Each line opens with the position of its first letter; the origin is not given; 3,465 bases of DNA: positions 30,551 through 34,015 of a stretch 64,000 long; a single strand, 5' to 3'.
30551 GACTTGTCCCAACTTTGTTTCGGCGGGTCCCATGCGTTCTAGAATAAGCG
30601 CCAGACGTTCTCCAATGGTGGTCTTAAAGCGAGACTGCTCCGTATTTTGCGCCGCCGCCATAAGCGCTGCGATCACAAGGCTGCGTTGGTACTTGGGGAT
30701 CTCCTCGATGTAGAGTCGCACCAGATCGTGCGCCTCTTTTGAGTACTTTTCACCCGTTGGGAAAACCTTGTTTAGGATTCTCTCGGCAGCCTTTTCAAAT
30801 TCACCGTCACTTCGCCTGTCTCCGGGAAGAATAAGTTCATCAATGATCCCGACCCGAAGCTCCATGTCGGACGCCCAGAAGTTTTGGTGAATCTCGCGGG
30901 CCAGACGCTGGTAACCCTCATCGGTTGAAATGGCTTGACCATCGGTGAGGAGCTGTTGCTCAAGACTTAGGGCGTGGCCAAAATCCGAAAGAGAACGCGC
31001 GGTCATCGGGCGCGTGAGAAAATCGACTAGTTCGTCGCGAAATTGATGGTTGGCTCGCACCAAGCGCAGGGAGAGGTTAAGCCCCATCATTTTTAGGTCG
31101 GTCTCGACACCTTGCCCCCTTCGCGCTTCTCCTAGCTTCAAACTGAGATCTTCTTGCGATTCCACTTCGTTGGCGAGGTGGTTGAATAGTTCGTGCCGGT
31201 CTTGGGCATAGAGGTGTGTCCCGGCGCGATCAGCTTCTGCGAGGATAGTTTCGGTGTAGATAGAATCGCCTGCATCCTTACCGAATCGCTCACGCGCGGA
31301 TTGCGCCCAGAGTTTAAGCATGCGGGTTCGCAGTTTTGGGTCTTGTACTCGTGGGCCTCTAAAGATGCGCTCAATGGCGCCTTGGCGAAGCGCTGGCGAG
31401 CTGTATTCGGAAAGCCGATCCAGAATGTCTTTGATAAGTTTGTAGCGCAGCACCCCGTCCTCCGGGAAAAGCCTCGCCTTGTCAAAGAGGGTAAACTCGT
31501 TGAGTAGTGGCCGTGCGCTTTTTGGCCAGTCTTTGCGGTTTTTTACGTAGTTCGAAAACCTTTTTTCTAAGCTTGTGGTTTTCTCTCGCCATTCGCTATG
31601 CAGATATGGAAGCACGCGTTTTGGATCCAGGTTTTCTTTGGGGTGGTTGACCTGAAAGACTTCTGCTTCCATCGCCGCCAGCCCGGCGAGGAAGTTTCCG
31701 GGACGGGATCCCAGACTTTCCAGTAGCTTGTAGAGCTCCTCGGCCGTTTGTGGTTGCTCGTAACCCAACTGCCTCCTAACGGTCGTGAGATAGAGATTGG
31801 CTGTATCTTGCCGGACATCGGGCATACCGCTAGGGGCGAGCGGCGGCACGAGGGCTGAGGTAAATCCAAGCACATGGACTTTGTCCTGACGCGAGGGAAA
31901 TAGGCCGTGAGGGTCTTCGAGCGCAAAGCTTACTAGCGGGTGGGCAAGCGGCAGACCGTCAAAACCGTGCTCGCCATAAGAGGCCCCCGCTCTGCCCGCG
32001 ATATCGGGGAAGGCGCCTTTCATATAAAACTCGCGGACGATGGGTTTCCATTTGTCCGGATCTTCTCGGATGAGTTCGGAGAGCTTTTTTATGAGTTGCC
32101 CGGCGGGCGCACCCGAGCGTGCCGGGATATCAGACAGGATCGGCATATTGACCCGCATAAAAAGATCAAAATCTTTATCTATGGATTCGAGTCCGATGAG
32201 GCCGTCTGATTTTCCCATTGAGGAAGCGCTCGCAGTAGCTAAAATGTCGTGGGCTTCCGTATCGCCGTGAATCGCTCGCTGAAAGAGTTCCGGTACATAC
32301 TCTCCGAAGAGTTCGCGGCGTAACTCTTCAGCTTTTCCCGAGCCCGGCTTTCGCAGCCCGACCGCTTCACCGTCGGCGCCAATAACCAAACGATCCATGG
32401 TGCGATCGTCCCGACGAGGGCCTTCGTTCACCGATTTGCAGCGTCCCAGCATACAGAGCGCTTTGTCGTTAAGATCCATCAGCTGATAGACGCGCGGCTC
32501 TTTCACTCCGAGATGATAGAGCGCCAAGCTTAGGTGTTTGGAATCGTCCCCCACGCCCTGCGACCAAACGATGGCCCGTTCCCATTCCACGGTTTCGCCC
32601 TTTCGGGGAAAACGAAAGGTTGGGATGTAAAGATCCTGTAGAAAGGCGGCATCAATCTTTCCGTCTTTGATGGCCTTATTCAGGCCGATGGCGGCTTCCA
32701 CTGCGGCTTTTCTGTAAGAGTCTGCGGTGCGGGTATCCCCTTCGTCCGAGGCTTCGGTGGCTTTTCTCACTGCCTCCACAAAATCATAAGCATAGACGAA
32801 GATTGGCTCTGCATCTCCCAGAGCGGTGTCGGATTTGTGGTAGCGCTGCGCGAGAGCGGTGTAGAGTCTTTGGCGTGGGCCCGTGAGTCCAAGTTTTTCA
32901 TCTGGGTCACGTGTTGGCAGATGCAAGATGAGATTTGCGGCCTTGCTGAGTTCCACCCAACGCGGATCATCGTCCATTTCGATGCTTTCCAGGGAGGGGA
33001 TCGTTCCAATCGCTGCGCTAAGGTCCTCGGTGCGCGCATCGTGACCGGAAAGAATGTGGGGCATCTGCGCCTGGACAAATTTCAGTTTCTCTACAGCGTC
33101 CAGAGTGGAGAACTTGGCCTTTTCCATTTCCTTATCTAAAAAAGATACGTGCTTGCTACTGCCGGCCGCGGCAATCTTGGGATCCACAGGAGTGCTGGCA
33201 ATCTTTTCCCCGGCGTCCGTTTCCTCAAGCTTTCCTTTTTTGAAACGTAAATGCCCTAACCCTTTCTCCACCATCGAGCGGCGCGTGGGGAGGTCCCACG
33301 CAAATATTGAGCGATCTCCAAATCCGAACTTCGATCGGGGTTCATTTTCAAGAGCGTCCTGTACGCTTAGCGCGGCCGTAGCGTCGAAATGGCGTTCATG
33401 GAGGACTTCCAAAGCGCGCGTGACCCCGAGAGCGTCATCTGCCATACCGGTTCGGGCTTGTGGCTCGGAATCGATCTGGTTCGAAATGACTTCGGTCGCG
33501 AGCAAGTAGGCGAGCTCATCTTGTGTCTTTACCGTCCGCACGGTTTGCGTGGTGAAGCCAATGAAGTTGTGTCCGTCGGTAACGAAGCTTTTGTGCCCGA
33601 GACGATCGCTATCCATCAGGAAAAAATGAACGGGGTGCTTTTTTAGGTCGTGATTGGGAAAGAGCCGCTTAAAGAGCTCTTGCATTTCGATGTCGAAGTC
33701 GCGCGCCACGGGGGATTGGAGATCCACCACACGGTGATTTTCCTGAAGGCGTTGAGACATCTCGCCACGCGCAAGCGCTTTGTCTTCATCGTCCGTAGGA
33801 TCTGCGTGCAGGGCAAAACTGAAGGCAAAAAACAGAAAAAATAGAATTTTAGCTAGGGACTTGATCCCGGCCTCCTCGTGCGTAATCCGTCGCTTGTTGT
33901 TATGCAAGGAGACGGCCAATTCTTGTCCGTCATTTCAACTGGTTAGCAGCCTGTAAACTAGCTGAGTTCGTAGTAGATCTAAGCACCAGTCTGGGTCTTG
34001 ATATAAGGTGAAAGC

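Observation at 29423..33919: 1498-aa signal-anchored protein combining a degenerate M48-like peptidase segment with a C-terminal ABC1/UbiB-type kinase domain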

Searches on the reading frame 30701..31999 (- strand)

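Call 25: search_protein_families(library=pfam, proteins=[window:30701-31999:-], max_evalue=10)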
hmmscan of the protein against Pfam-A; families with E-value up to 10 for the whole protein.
window:30701-31999:- (433 aa): 1 family
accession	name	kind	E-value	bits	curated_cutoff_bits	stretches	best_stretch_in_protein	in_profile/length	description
PF15650.12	Tox-REase-9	-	0.21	12.3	27.3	1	365-430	7-69/88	Restriction endonuclease fold toxin 9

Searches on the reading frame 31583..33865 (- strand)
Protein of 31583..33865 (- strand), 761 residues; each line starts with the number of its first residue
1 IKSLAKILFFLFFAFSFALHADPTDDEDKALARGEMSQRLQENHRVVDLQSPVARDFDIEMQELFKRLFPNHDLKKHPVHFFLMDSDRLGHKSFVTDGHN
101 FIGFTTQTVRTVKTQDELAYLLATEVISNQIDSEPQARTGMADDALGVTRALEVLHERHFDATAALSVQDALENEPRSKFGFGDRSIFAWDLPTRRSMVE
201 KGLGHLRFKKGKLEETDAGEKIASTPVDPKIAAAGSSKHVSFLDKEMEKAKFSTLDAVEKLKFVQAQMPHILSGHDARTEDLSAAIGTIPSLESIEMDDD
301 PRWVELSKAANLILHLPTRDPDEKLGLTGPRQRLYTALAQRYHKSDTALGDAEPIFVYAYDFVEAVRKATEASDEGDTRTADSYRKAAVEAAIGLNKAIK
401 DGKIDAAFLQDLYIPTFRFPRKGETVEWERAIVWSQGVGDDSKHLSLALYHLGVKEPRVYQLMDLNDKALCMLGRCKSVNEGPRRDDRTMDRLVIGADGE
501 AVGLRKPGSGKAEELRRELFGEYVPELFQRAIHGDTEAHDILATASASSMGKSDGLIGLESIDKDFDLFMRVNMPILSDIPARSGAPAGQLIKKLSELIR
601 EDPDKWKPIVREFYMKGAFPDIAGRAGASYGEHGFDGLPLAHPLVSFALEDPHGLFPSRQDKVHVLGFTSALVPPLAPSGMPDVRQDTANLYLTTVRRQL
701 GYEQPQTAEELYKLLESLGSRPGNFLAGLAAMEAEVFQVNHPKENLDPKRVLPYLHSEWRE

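Call 59: predict_structure(alignment_id=A3)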
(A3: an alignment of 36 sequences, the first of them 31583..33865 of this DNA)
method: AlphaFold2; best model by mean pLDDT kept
length: 761 residues; sequences in the alignment: 36
mean_pLDDT: 82.4   pTM: 0.69
mean pLDDT of the five models: 82.4, 82.0, 81.3, 80.7, 77.4
residues with pLDDT >= 90: 304; 70-90: 327; 50-70: 78; < 50: 52
segments of 3 or more residues with pLDDT < 50: 15-22, 179-191, 324-327, 346-354, 631-634, 674-684
pLDDT, mean of each block of 10 residues (from residue 1): 63 49 69 90 94 96 96 93 93 88 95 95 92 71 86 93 92 69 39 79 91 74 87 95 96 96 95 89 94 77 88 76 56 86 57 60 78 75 85 82 68 77 91 80 87 88 89 82 83 89 84 82 91 93 80 83 94 84 73 96 96 90 72 62 90 90 85 46 59 88 93 87 75 88 89 80 67
secondary structure, 60 per line:
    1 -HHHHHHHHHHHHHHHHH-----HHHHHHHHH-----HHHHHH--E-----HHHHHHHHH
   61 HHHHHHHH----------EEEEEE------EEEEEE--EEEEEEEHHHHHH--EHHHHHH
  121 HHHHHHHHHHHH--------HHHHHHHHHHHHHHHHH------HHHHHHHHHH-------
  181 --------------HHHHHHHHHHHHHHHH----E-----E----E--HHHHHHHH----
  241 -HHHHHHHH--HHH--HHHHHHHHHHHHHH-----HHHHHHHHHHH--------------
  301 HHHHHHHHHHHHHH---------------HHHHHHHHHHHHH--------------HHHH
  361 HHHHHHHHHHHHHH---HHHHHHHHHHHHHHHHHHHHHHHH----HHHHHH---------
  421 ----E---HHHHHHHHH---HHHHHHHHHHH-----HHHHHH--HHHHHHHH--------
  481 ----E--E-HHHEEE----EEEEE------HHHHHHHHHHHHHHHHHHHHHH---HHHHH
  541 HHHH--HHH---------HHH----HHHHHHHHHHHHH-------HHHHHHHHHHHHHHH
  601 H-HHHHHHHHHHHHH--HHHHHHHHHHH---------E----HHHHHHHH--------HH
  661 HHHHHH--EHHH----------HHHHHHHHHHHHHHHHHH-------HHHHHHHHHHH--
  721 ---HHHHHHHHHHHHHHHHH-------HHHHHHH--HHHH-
elements in order (helices of 4 or more, strands of 3 or more residues): H2-18 H24-32 H38-43 H52-68 E79-84 E91-96 E99-105 H106-111 H115-132 H141-157 H164-173 H195-210 H229-236 H242-249 H257-270 H276-286 H301-314 H330-342 H357-374 H378-401 H406-411 H429-437 H441-451 H457-462 H465-472 E493-495 E500-504 H511-532 H536-544 H566-578 H586-601 H603-615 H618-628 H643-650 H659-666 H683-700 H708-718 H724-740 H748-754 H757-760

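Call 63: fold_search(model_id=the predicted structure, library=pdb)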
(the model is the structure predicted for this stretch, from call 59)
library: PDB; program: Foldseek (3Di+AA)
matches with E <= 10: 362; with E <= 0.001: 1
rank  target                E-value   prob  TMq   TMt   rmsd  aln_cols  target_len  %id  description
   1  7rdr_A                6.5e-04  0.97  0.13  0.18  23.3       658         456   13  Circular tandem repeat protein with novel repeat topology and enhanced subunit contact surfaces (released 2021-09-01)
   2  6sar                  2.3e-03  1.00  0.20  0.36  20.0       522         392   11  E coli BepA/YfgC (released 2020-08-26)
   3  3c37_B                2.6e-03  1.00  0.14  0.44  14.4       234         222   12  X-ray structure of the putative Zn-dependent peptidase Q74D82 at the resolution 1.7 A. Northeast Structural Genomics C (released 2008-02-12)
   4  6ait_F                3.8e-03  1.00  0.19  0.33  19.7       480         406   12  Crystal structure of E. coli BepA (released 2018-12-26)
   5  9cad_D                3.8e-03  0.75  0.15  0.05  27.2       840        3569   12  Cryo-EM structure of the TRRAP lobe of the native human TIP60 complex (composite structure) (released 2025-06-18)
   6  3c37_A                6.3e-03  1.00  0.14  0.42  14.4       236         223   12  X-ray structure of the putative Zn-dependent peptidase Q74D82 at the resolution 1.7 A. Northeast Structural Genomics C (released 2008-02-12)
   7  6ait_E                6.3e-03  1.00  0.20  0.35  20.1       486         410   12  Crystal structure of E. coli BepA (released 2018-12-26)
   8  6ait_D                7.1e-03  1.00  0.19  0.32  19.8       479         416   11  Crystal structure of E. coli BepA (released 2018-12-26)
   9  9caf_D                8.7e-03  0.60  0.15  0.05  27.4       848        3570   11  Cryo-EM structure of the reconstituted TRRAP lobe of the human TIP60 complex (composite structure) (released 2025-06-18)
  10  6ait_B                1.2e-02  1.00  0.18  0.31  18.9       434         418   14  Crystal structure of E. coli BepA (released 2018-12-26)
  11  6ait_A                1.4e-02  0.99  0.18  0.31  19.3       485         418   11  Crystal structure of E. coli BepA (released 2018-12-26)
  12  3icq_U                1.4e-02  0.77  0.18  0.16  20.7       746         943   10  Karyopherin nuclear state (released 2009-08-25)
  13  6ait_C                1.8e-02  1.00  0.19  0.32  18.1       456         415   12  Crystal structure of E. coli BepA (released 2018-12-26)
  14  8k4d_A                2.7e-02  0.38  0.13  0.12  24.9       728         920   12  Structure of the SA2/Scc1/CENP_U complex (released 2024-07-24)
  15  4pk7_A                3.3e-02  0.60  0.17  0.15  22.1       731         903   12  crystal structure of human Stromal Antigen 2 (SA2) in complex with Sister Chromatid Cohesion protein 1 (Scc1) with bou (released 2014-09-03)
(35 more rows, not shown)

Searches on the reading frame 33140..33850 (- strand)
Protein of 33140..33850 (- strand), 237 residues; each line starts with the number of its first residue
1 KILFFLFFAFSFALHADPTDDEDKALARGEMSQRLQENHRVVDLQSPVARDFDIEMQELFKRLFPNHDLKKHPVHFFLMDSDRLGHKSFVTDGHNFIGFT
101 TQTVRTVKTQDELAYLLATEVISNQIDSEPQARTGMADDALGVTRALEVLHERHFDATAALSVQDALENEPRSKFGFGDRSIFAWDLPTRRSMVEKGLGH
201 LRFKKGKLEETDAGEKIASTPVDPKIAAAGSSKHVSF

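Call 25: search_protein_families(library=pfam, proteins=[window:33140-33850:-], max_evalue=10)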
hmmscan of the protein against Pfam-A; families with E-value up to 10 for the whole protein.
window:33140-33850:- (237 aa): 0 families
